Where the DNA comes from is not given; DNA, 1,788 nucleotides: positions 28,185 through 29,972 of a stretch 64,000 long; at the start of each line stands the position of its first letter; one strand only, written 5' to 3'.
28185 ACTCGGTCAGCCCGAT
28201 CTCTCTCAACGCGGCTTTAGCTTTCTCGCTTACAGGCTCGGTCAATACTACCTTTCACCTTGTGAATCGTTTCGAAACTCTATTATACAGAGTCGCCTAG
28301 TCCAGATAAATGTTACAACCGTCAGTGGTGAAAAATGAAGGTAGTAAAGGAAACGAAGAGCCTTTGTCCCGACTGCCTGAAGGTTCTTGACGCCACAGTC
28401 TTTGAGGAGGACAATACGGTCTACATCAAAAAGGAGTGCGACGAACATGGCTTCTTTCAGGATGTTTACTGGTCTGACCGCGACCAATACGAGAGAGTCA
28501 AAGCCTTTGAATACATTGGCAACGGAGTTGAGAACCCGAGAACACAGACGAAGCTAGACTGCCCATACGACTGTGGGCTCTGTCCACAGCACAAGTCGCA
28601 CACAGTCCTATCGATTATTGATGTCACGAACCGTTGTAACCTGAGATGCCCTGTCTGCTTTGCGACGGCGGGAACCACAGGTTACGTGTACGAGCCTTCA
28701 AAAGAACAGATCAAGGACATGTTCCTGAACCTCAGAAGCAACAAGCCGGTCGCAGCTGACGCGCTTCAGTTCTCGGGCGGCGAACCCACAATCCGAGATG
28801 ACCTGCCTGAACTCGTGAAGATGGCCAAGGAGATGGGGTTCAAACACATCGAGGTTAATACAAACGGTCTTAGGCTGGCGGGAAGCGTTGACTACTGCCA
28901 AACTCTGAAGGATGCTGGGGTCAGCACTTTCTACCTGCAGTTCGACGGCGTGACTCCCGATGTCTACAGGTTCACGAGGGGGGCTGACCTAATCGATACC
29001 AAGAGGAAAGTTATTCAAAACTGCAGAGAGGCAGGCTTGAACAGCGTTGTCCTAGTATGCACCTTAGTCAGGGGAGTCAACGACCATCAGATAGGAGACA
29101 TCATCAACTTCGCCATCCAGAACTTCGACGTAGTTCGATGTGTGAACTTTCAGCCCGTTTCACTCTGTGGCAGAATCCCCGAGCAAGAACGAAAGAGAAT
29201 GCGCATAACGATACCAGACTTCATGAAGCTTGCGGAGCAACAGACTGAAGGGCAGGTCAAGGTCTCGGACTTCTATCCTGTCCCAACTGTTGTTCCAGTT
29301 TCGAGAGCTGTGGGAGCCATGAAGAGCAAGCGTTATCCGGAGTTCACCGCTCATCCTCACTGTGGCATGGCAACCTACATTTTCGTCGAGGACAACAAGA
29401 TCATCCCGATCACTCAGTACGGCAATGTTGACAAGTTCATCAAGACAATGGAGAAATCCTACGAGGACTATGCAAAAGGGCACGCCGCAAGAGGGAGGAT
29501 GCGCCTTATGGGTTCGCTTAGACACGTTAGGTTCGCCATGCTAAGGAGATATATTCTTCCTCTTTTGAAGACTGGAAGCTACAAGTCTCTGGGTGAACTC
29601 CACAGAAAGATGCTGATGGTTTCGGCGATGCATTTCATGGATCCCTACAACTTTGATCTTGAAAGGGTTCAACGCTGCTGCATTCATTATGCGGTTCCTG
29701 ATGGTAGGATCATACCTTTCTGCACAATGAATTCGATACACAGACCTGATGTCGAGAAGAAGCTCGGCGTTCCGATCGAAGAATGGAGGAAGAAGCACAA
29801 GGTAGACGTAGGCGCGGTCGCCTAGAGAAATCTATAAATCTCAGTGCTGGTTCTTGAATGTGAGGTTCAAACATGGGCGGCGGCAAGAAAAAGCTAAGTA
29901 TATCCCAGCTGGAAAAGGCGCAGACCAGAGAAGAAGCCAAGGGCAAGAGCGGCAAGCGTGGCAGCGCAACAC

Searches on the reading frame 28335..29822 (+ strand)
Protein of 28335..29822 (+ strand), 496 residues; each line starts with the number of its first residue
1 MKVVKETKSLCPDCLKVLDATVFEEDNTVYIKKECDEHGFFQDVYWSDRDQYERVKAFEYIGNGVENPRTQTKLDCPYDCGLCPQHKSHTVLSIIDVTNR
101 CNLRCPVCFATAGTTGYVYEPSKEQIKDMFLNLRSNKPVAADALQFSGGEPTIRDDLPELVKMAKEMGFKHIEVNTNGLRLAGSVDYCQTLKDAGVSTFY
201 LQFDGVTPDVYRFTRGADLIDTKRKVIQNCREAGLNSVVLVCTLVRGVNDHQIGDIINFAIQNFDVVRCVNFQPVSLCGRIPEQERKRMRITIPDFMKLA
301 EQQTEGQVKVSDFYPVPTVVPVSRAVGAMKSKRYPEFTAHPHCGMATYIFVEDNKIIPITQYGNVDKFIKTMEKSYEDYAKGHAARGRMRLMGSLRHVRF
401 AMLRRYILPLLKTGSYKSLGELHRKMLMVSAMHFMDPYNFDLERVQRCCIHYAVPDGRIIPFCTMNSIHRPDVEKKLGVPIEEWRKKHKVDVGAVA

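Call 81: search_protein_families(library=pfam, proteins=[window:28335-29822:+], max_evalue=0.001)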
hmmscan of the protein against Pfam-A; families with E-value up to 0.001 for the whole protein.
window:28335-29822:+ (496 aa): 3 families
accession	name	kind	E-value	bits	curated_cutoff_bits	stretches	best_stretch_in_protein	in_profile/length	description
PF04055.27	Radical_SAM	-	3.1e-29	102.7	29.5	1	97-260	3-166/166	Radical SAM superfamily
PF23545.1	Zn_ribbon_HMPTM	-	1.1e-20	73.3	27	1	4-47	2-45/45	HMPTM N-terminal zinc ribbon domain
PF13353.11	Fer4_12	-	6.1e-05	23.8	22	1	100-169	14-82/137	4Fe-4S single cluster domain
